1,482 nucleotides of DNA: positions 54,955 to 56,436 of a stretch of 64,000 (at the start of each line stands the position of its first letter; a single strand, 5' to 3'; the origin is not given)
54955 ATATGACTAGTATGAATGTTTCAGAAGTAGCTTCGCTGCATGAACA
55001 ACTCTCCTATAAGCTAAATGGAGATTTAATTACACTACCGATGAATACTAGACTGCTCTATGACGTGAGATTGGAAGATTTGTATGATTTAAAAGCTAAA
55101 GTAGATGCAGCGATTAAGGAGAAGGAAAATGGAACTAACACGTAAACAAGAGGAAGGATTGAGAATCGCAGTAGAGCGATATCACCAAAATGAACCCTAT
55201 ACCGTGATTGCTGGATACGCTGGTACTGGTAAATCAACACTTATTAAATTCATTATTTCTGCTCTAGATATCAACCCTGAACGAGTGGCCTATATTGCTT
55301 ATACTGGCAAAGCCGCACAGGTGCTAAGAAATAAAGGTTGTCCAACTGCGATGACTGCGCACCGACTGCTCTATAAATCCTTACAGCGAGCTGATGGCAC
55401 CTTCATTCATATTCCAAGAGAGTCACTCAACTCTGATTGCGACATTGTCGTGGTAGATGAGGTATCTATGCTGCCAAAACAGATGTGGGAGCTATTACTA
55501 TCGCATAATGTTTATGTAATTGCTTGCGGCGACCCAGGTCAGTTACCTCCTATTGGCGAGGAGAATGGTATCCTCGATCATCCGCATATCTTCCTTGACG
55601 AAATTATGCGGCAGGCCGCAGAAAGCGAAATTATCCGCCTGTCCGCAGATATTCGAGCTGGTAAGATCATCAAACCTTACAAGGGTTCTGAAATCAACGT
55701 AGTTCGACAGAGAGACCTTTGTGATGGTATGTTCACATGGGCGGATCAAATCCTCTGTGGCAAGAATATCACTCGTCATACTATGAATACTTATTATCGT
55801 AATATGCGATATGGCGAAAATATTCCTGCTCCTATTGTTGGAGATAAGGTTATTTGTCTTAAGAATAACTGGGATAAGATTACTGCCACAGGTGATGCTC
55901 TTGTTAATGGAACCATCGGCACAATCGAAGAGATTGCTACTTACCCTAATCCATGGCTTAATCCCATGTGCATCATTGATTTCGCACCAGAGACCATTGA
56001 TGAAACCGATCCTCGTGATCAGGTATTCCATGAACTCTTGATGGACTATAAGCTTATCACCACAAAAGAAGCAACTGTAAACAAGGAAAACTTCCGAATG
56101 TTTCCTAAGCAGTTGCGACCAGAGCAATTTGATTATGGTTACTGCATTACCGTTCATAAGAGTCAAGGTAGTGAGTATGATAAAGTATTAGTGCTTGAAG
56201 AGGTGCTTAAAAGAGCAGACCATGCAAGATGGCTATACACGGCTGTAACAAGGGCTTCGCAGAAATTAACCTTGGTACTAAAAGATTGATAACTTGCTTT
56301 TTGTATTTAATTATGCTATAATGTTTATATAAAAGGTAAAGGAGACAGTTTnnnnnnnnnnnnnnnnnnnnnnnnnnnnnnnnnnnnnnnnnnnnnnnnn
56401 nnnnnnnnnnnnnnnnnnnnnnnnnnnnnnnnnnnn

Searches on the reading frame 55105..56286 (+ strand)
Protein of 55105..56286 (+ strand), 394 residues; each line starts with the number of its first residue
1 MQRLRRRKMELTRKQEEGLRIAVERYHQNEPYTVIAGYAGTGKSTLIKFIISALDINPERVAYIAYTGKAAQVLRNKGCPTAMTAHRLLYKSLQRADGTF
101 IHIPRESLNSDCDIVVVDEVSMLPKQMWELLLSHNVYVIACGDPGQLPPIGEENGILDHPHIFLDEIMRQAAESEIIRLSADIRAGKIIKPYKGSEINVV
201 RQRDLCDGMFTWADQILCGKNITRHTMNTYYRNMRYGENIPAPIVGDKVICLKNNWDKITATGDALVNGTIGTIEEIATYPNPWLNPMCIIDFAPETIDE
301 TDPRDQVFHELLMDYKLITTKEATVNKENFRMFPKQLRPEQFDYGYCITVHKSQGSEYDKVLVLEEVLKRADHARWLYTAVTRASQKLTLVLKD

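Call 43: search_protein_families(library=pfam, proteins=[window:55105-56286:+], max_evalue=0.0001)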
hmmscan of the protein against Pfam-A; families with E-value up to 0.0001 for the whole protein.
window:55105-56286:+ (394 aa): 6 families
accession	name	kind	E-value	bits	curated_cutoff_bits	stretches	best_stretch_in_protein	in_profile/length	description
PF13604.12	AAA_30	-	6.4e-23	81.9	27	1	22-189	9-174/191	AAA domain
PF13245.12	AAA_19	-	8.8e-20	71.7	25.1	1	22-151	4-133/134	AAA domain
PF13538.12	UvrD_C_2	-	1.5e-16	60.4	27.4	1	344-391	1-52/52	UvrD-like helicase C-terminal domain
PF01443.25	Viral_helicase1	-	1.2e-15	58.4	21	1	33-152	1-102/228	Viral superfamily 1 RNA helicase core domain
PF05970.20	PIF1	-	6.6e-11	42.7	25.9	1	11-131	2-122/223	PIF1-like helicase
PF13401.12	AAA_22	-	7.8e-05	23.4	27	0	30-133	5-106/130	AAA domain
